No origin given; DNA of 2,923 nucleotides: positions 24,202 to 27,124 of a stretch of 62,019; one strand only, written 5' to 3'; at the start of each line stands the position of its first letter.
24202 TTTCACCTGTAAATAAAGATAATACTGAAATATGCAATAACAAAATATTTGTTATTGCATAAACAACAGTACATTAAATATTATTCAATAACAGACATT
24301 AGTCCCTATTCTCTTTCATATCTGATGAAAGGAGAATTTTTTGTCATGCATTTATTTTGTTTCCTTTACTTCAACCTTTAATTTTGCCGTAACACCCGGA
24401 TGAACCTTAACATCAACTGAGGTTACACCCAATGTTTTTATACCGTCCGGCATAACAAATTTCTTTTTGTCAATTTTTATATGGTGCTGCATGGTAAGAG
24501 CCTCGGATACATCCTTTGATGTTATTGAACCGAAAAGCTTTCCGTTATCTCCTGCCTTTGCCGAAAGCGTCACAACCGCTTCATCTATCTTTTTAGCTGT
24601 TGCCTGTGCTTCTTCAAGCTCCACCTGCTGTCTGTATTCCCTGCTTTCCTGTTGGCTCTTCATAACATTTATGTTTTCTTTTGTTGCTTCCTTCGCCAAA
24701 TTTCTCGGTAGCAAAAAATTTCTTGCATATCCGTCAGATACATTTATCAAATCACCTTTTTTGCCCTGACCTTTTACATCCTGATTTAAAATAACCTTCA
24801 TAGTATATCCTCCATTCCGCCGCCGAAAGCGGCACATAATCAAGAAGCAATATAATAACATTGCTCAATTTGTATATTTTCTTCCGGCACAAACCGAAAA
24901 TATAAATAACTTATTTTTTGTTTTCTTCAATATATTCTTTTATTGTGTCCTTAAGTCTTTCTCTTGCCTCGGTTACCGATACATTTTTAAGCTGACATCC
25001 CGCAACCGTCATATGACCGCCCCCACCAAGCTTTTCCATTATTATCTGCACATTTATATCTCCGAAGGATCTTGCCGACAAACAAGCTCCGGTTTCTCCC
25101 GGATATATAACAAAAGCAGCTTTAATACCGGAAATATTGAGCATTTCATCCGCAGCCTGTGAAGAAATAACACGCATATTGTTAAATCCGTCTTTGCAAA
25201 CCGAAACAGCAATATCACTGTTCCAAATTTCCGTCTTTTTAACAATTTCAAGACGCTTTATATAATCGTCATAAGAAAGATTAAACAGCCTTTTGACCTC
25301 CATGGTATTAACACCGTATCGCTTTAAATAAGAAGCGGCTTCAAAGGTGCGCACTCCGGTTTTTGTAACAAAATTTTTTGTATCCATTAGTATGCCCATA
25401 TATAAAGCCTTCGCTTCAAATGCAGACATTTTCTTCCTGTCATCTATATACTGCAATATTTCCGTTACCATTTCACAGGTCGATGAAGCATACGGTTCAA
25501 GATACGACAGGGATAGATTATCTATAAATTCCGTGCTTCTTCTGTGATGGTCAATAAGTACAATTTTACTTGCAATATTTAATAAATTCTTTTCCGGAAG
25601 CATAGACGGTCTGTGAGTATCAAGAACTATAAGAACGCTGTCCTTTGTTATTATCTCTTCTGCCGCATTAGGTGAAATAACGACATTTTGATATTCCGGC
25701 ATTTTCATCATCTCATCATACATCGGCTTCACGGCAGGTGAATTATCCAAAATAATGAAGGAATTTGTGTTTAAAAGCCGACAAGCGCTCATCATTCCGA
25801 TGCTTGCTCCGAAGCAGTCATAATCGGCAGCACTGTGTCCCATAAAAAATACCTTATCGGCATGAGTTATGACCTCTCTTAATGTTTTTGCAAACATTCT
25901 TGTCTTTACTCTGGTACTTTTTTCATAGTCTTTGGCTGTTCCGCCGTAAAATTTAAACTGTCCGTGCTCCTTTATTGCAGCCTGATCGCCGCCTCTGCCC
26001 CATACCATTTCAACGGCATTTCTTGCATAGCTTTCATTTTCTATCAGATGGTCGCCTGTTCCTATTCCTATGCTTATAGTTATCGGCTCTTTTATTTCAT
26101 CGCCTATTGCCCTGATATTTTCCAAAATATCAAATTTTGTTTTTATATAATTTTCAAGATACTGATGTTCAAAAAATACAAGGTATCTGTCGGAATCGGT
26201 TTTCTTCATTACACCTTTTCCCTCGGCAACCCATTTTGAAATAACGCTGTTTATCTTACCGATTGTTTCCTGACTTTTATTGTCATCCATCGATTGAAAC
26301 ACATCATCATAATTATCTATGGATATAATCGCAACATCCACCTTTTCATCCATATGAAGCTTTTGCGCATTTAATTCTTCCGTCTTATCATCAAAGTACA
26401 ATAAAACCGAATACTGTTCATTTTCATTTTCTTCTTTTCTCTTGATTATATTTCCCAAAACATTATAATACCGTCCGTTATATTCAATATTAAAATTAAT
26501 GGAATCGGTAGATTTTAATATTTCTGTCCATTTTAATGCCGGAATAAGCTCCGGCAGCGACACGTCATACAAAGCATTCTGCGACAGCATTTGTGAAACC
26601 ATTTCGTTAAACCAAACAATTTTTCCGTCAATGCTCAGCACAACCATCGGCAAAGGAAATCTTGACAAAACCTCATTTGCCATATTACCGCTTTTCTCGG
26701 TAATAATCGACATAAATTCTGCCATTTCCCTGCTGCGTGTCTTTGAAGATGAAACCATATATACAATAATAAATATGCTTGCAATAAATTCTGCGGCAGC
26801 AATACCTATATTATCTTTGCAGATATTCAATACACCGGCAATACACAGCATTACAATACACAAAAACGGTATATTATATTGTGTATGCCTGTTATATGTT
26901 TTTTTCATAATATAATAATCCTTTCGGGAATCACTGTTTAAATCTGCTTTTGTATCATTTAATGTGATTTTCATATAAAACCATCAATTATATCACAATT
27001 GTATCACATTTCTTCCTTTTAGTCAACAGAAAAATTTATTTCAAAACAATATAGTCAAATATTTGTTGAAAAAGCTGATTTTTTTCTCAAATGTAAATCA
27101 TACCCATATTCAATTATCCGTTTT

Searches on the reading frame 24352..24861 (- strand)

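Call 45: search_protein_families(library=pfam, proteins=[window:24352-24861:-], max_evalue=0.00001)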
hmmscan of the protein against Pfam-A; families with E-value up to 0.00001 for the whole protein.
window:24352-24861:- (169 aa): 2 families
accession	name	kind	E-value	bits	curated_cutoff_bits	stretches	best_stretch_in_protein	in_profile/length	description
PF03948.19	Ribosomal_L9_C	-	2.8e-29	101.8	23.2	1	83-166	1-85/86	Ribosomal protein L9, C-terminal domain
PF01281.25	Ribosomal_L9_N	-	3e-25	87.9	20.7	1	21-66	1-46/47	Ribosomal protein L9, N-terminal domain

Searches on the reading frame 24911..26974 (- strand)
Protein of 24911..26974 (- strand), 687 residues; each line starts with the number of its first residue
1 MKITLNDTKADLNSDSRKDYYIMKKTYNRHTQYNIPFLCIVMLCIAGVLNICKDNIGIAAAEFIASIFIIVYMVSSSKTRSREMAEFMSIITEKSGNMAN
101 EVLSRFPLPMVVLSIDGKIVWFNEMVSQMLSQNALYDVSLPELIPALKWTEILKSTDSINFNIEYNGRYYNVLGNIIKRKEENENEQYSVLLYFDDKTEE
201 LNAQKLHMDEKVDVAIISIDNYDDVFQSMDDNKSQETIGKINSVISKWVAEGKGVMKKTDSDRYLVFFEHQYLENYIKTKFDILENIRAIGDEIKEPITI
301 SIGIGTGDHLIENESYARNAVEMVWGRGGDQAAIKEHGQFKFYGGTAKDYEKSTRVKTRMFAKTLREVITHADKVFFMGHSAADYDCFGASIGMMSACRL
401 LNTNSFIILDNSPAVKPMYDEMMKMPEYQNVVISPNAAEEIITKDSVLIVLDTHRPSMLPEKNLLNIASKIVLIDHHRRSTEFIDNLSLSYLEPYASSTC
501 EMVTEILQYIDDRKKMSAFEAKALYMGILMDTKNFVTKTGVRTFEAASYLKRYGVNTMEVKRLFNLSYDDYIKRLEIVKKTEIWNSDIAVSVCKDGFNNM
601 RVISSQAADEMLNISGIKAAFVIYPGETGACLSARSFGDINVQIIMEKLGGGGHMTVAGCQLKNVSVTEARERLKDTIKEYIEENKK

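Call 10: search_protein_families(library=pfam, proteins=[window:24911-26974:-], max_evalue=0.001)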
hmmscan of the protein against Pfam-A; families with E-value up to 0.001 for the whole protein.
window:24911-26974:- (687 aa): 4 families
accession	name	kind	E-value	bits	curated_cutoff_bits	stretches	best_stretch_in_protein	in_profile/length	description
PF24898.2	GGDEF_GdpP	-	7.2e-27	94.6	30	1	217-339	1-123/126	Cyclic-di-AMP phosphodiesterase GdpP-like, GGDEF domain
PF01368.27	DHH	-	4.6e-22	79.1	28.1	1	374-528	1-125/125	DHH family, N-terminal domain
PF02272.25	DHHA1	-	3.2e-15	56.9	25.9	1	588-684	4-102/102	DHHA1 domain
PF21370.4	PAS_GdpP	-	1.6e-05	25.6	27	1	99-173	5-77/90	Cyclic-di-AMP phosphodiesterase GdpP-like, PAS domain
